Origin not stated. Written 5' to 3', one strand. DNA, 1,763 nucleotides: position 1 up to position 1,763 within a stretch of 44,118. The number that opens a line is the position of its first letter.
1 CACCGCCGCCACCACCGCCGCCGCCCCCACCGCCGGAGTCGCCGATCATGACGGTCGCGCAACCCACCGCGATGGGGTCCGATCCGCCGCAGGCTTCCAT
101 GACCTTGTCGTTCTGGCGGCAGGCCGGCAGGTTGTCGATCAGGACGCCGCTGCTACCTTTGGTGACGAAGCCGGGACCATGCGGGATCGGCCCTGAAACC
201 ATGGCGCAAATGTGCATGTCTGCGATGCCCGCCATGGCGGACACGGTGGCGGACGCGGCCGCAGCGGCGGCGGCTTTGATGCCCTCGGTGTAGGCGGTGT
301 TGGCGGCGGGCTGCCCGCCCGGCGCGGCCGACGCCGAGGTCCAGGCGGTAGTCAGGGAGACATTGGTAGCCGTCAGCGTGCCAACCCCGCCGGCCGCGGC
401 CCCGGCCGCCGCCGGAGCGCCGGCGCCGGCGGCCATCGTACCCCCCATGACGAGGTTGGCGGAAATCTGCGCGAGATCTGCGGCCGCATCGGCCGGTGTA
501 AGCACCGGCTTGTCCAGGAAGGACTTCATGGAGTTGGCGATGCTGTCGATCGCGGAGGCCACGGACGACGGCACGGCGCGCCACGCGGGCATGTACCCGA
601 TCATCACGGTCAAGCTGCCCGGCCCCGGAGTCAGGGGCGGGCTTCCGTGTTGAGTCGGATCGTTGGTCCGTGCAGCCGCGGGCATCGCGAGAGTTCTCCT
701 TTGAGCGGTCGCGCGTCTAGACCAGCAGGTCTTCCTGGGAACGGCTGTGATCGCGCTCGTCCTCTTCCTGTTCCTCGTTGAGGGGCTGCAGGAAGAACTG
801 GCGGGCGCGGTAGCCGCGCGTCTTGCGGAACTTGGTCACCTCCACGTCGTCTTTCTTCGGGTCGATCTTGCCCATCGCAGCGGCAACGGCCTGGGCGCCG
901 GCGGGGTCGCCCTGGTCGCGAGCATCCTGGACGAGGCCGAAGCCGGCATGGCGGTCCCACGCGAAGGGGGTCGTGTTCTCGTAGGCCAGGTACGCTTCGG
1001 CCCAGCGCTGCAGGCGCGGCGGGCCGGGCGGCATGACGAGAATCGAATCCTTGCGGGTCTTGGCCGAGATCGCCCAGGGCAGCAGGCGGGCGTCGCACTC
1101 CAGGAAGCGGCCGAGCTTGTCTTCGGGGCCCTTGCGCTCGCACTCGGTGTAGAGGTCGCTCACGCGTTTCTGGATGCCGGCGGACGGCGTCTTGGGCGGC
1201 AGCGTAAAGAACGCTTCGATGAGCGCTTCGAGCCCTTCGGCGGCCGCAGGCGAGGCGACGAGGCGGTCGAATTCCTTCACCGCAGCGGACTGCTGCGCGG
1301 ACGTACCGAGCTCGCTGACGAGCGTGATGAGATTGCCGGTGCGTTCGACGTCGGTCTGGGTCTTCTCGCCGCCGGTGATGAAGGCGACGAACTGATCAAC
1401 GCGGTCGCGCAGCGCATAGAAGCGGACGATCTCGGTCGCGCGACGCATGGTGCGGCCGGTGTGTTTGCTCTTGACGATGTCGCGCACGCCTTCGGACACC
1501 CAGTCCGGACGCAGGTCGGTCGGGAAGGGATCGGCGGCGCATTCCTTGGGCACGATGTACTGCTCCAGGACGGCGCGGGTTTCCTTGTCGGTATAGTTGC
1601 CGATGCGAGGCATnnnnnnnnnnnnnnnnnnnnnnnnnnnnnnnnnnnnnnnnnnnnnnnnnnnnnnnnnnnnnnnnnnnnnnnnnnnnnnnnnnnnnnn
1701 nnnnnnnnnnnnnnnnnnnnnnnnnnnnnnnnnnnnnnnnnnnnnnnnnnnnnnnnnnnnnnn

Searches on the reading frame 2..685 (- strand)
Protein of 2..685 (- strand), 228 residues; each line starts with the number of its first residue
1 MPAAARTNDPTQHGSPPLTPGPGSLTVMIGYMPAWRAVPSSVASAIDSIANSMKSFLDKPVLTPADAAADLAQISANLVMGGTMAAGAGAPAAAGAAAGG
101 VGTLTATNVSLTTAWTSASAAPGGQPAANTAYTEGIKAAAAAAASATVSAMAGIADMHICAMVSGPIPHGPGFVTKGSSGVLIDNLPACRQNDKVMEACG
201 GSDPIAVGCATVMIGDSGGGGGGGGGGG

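Call 68: search_protein_families(library=pfam, proteins=[window:2-685:-], max_evalue=0.001)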
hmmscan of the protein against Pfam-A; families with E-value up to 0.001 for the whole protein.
window:2-685:- (228 aa): 1 family
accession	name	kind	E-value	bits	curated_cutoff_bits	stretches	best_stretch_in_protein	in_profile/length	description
PF05488.18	PAAR_motif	-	5.1e-06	27.1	27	1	165-216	2-52/70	PAAR motif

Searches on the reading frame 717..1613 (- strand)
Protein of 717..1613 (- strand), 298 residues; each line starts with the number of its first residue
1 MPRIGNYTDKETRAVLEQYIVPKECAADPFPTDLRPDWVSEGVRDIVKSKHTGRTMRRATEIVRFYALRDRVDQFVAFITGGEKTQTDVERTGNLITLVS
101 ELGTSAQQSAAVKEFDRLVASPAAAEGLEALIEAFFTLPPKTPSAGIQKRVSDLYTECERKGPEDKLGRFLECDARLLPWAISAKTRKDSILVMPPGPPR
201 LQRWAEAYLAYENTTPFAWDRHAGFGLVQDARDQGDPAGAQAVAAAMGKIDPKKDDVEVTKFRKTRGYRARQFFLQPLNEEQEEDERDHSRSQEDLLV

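Call 3: search_protein_families(library=pfam, proteins=[window:717-1613:-], max_evalue=1)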
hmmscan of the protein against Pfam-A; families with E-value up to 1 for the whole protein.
window:717-1613:- (298 aa): 1 family
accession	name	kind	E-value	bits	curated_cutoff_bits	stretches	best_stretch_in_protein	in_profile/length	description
PF13428.12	TPR_14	-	0.45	11.8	23.5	0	227-253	7-33/44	Tetratricopeptide repeat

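Call 4: search_protein_families(library=ncbifam, proteins=[window:717-1613:-], max_evalue=1)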
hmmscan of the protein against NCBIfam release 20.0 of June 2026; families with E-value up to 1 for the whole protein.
window:717-1613:- (298 aa): 1 family
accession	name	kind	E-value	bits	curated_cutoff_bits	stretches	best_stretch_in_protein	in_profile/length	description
TIGR02242.1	tail_TIGR02242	domain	0.039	14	51.85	0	37-104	57-124/131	phage tail protein domain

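Call 8: search_protein_families(library=padloc, proteins=[window:717-1613:-], max_evalue=1)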
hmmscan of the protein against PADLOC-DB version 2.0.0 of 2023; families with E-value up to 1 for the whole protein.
window:717-1613:- (298 aa): 0 families

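Call 64: find_homologous_proteins(query=window:717-1613:-, max_evalue=0.001)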
Query window:717-1613:- (298 aa): 8 proteins with E <= 0.001 among 2139 candidates.
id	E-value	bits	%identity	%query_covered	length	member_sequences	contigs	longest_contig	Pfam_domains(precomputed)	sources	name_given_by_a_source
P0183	1.2e-194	663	99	100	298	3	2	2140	-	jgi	-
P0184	1.6e-136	473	70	100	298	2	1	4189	-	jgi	jgi:hypothetical protein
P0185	2.3e-123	430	65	100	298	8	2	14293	-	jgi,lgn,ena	-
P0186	9.3e-116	405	60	100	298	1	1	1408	-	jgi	jgi:hypothetical protein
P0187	5.7e-113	395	61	100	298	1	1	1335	-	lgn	-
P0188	2.5e-108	380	58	100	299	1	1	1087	-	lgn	-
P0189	4.8e-79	284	67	63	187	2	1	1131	-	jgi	jgi:hypothetical protein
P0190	1.0e-76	276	44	100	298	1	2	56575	-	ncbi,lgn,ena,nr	ncbi:MAG: hypothetical protein KAV82_11255 [Phycisphaerae bacterium]|nr:hypothetical protein [Phycis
